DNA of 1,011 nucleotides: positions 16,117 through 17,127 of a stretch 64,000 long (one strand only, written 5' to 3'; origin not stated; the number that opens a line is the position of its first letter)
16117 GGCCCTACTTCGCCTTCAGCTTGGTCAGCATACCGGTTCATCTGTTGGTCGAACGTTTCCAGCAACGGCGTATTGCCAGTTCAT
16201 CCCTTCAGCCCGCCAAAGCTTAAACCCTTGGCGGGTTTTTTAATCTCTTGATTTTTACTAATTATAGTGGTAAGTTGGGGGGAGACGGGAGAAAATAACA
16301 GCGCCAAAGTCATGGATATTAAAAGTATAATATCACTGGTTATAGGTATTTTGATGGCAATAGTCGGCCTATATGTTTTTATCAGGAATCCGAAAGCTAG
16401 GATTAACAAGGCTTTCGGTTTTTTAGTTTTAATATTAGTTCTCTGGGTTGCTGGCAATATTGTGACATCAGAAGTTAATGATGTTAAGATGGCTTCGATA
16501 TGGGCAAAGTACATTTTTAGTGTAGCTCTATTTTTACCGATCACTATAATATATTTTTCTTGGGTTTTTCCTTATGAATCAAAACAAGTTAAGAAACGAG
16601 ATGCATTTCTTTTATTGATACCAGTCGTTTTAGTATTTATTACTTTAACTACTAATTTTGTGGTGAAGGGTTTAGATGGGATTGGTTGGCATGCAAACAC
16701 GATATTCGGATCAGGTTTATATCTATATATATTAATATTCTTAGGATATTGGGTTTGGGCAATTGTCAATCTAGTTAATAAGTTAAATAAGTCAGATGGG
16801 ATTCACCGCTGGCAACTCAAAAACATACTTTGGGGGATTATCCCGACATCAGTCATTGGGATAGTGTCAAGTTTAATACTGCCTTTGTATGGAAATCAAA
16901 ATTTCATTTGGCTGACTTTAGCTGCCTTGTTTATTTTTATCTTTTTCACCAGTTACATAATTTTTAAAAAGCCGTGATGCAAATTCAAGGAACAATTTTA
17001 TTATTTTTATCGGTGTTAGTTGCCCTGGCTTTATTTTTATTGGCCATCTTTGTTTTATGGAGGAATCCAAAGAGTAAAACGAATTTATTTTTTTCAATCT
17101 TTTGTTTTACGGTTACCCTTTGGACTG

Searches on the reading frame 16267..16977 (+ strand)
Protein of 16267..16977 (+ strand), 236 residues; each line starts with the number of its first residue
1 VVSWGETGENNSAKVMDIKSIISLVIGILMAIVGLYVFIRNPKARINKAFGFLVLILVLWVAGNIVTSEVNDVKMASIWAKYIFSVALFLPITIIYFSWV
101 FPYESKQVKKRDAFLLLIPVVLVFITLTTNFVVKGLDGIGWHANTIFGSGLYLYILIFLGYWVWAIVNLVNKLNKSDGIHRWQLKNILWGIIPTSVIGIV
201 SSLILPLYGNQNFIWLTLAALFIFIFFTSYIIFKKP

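Call 84: search_protein_families(library=pfam, proteins=[window:16267-16977:+], max_evalue=0.0001)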
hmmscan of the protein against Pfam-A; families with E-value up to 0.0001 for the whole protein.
window:16267-16977:+ (236 aa): 1 family
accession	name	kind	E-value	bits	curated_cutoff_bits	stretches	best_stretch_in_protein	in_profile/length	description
PF16927.11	HisKA_7TM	-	7e-14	52.6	28.6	1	24-229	3-216/224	N-terminal 7TM region of histidine kinase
